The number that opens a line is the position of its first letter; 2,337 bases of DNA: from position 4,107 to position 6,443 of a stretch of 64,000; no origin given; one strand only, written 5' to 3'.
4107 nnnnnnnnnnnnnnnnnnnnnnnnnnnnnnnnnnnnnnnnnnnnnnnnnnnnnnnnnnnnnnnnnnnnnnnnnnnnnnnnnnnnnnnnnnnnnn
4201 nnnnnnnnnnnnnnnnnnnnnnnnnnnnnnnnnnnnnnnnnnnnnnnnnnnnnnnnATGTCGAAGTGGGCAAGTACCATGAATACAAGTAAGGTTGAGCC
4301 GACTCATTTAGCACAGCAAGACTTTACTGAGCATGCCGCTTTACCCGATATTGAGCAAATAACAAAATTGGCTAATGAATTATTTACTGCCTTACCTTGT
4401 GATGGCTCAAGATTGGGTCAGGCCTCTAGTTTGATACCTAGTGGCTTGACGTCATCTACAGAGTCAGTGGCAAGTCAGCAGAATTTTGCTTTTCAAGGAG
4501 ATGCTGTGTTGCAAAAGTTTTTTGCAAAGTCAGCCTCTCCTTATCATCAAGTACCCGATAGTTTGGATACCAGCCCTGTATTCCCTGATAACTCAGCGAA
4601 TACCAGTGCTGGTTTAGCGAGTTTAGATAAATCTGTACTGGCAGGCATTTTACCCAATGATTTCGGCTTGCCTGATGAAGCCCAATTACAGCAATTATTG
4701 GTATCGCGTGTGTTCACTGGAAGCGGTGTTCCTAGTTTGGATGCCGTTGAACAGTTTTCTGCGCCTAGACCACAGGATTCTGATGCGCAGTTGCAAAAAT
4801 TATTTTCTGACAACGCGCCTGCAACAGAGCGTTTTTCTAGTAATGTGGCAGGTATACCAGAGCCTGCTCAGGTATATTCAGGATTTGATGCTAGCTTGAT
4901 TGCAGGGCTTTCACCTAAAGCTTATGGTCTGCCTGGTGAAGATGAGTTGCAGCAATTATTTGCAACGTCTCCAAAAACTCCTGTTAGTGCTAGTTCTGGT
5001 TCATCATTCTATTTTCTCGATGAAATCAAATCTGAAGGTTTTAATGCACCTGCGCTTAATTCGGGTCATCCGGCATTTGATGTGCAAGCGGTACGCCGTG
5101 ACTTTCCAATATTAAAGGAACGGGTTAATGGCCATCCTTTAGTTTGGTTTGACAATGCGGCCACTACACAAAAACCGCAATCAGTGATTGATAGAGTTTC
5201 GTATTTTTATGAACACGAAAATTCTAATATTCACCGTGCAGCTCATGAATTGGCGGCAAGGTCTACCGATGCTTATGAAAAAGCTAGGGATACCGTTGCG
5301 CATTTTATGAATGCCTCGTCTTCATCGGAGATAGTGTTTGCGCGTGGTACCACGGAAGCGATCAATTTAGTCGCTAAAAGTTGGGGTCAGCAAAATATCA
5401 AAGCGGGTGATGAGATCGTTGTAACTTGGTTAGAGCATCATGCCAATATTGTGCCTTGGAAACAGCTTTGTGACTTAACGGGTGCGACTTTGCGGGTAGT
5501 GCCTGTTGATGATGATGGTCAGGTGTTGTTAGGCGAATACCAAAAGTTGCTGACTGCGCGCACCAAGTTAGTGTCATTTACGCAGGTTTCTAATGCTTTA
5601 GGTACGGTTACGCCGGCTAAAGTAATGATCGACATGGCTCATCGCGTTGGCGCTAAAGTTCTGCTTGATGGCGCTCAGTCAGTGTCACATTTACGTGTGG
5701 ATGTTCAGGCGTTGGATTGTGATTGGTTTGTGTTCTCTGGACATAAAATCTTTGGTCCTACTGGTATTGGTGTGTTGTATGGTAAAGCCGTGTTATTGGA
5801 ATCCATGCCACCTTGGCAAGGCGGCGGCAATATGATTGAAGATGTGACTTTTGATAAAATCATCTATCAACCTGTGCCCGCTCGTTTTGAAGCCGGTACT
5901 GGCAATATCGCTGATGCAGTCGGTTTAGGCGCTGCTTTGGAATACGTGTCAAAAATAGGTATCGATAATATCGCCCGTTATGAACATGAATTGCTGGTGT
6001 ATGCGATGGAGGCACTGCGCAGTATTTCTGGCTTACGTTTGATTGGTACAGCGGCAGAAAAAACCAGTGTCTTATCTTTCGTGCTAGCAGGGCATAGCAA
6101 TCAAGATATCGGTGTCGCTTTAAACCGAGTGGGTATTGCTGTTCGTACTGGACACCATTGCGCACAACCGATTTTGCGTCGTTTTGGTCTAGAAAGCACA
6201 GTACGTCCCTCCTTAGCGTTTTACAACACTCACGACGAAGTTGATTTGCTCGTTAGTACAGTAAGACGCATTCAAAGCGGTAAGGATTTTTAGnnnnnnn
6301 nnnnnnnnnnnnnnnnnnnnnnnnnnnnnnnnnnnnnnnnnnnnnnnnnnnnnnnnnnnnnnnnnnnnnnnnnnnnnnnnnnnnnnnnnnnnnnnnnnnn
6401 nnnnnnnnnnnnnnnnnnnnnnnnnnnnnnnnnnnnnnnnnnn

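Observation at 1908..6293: Sulfur-metabolism nanocompartment operon: cysE, Family 2A encapsulin shell, and an N-terminally extended cysteine desulfurase cargo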

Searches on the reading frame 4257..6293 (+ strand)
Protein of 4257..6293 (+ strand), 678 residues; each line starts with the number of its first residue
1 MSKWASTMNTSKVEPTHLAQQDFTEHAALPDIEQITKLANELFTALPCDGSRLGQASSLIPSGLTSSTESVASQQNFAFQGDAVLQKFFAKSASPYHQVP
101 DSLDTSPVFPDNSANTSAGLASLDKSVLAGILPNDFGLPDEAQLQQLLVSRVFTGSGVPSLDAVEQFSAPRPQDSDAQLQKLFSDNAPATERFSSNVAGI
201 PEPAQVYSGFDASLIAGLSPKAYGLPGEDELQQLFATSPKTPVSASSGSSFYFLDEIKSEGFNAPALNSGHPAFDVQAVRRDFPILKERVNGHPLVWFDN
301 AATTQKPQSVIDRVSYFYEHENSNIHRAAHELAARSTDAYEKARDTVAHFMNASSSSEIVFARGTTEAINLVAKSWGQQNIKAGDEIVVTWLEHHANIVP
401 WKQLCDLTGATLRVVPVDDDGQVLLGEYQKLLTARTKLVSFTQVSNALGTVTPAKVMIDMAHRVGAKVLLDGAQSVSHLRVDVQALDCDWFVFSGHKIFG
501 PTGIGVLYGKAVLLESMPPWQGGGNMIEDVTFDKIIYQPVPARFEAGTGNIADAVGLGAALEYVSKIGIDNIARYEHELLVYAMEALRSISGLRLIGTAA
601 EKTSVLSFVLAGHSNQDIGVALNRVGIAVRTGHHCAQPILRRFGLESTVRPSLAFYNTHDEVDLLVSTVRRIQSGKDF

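Call 3: search_protein_families(library=pfam, proteins=[window:4257-6293:+], max_evalue=0.01)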
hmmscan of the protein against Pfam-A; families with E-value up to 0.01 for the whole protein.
window:4257-6293:+ (678 aa): 3 families
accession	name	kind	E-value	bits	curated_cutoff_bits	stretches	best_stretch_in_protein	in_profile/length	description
PF00266.25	Aminotran_5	-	9.8e-144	479.3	21.5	1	296-665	1-371/371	Aminotransferase class-V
PF00155.27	Aminotran_1_2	-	4.1e-07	30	19.7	1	337-473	41-187/361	Aminotransferase class I and II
PF01212.27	Beta_elim_lyase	-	0.0012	18.7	27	0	382-511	69-213/288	Beta-eliminating lyase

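Call 4: search_protein_families(library=ncbifam, proteins=[window:4257-6293:+], max_evalue=0.01)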
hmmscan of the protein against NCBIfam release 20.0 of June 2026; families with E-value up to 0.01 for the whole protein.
window:4257-6293:+ (678 aa): 26 families (the best 25 are shown)
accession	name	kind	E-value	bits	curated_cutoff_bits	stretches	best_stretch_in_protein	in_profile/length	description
NF041166.1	f2_encap_cargo1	exception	6e-270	897.7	800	1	20-672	9-623/623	family 2A encapsulin nanocompartment cargo protein cysteine desulfurase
TIGR01979.1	sufS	subfamily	1.2e-170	567.8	475.1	1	278-673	2-399/403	SufS family cysteine desulfurase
NF006791.0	PRK09295.1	equivalog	3.7e-154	513.7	661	1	273-673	2-402/406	cysteine desulfurase SufS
NF008126.0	PRK10874.1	equivalog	2.6e-121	405.5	607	1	273-671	3-394/401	cysteine desulfurase CsdA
TIGR03392.1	FeS_syn_CsdA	equivalog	9.1e-119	397.1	493.6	1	274-670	1-390/398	cysteine desulfurase CsdA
TIGR01976.1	am_tr_V_VC1184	hypoth_equivalog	3.4e-75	253.8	352.35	1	274-667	1-399/401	cysteine desulfurase-like protein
TIGR01977.1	am_tr_V_EF2568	hypoth_equivalog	9e-66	222.4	377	1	296-672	1-376/376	cysteine desulfurase family protein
NF040779.1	Sec_lyase_SclA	exception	2.9e-48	164.7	525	1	299-672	4-376/378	selenocysteine lyase SclA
TIGR03402.1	FeS_nifS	equivalog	2e-44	151.9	530.75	1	296-672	1-369/379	cysteine desulfurase NifS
TIGR03235.1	DNA_S_dndA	equivalog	1.5e-36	126.4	480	1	298-637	2-326/353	cysteine desulfurase DndA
NF010611.0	PRK14012.1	equivalog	1.2e-33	116.6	548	1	296-525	7-237/406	IscS subfamily cysteine desulfurase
TIGR02006.1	IscS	equivalog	2.4e-30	105.9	643.2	1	296-511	5-218/402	IscS subfamily cysteine desulfurase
TIGR03403.1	nifS_epsilon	equivalog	2.7e-30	105.5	587.7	1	296-667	1-367/382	NifS family cysteine desulfurase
TIGR04343.1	egtE_PLP_lyase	equivalog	2e-26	92.7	400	1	296-606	15-306/370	ergothioneine biosynthesis PLP-dependent enzyme EgtE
NF002806.0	PRK02948.1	subfamily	1e-23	84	304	1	296-636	2-324/381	IscS subfamily cysteine desulfurase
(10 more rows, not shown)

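Call 26: search_solved_structures(query=window:4278-6293:+, max_evalue=1e-30, show_alignments=2)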
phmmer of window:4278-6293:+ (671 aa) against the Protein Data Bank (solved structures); distinct sequences matched with E-value up to 1e-30: 44.
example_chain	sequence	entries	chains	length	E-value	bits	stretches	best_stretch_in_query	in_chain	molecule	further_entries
8kg1_A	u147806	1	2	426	3.9e-185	620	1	258-668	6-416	cysteine desulfurase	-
6c9e_A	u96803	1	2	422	9.4e-140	470.1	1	265-666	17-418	Cysteine desulfurase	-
4w91_A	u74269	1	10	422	2.3e-136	458.9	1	265-664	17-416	Aminotransferase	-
1c0n_A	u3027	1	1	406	5.3e-136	457.7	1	267-666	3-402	PROTEIN (CSDB PROTEIN)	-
6mr2_A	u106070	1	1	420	2.5e-135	455.5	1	260-666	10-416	Cysteine desulfurase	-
6mri_A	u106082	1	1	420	6.7e-135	454.1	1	260-666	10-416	Cysteine desulfurase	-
1jf9_A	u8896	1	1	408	7.8e-135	453.9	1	265-666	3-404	SELENOCYSTEINE LYASE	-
6ndn_A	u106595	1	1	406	1.2e-134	453.3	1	267-666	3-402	Cysteine desulfurase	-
5db5_A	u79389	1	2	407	1.2e-134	453.2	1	267-666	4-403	Cysteine desulfurase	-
1i29_A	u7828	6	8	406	1.4e-134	453.1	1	267-666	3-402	CSDB | Selenocysteine lyase | Cysteine desulfurase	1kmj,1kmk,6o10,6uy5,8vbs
6mrh_A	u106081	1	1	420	1.7e-134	452.7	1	260-666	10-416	Cysteine desulfurase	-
6mre_A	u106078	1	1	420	1.8e-134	452.7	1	260-666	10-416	Cysteine desulfurase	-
6mr6_A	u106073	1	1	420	6.1e-134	450.9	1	260-666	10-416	Cysteine desulfurase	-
7rw3_A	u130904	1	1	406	6.7e-134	450.8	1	267-666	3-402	Cysteine desulfurase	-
7rrn_A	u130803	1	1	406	9.4e-134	450.3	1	267-666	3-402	Cysteine desulfurase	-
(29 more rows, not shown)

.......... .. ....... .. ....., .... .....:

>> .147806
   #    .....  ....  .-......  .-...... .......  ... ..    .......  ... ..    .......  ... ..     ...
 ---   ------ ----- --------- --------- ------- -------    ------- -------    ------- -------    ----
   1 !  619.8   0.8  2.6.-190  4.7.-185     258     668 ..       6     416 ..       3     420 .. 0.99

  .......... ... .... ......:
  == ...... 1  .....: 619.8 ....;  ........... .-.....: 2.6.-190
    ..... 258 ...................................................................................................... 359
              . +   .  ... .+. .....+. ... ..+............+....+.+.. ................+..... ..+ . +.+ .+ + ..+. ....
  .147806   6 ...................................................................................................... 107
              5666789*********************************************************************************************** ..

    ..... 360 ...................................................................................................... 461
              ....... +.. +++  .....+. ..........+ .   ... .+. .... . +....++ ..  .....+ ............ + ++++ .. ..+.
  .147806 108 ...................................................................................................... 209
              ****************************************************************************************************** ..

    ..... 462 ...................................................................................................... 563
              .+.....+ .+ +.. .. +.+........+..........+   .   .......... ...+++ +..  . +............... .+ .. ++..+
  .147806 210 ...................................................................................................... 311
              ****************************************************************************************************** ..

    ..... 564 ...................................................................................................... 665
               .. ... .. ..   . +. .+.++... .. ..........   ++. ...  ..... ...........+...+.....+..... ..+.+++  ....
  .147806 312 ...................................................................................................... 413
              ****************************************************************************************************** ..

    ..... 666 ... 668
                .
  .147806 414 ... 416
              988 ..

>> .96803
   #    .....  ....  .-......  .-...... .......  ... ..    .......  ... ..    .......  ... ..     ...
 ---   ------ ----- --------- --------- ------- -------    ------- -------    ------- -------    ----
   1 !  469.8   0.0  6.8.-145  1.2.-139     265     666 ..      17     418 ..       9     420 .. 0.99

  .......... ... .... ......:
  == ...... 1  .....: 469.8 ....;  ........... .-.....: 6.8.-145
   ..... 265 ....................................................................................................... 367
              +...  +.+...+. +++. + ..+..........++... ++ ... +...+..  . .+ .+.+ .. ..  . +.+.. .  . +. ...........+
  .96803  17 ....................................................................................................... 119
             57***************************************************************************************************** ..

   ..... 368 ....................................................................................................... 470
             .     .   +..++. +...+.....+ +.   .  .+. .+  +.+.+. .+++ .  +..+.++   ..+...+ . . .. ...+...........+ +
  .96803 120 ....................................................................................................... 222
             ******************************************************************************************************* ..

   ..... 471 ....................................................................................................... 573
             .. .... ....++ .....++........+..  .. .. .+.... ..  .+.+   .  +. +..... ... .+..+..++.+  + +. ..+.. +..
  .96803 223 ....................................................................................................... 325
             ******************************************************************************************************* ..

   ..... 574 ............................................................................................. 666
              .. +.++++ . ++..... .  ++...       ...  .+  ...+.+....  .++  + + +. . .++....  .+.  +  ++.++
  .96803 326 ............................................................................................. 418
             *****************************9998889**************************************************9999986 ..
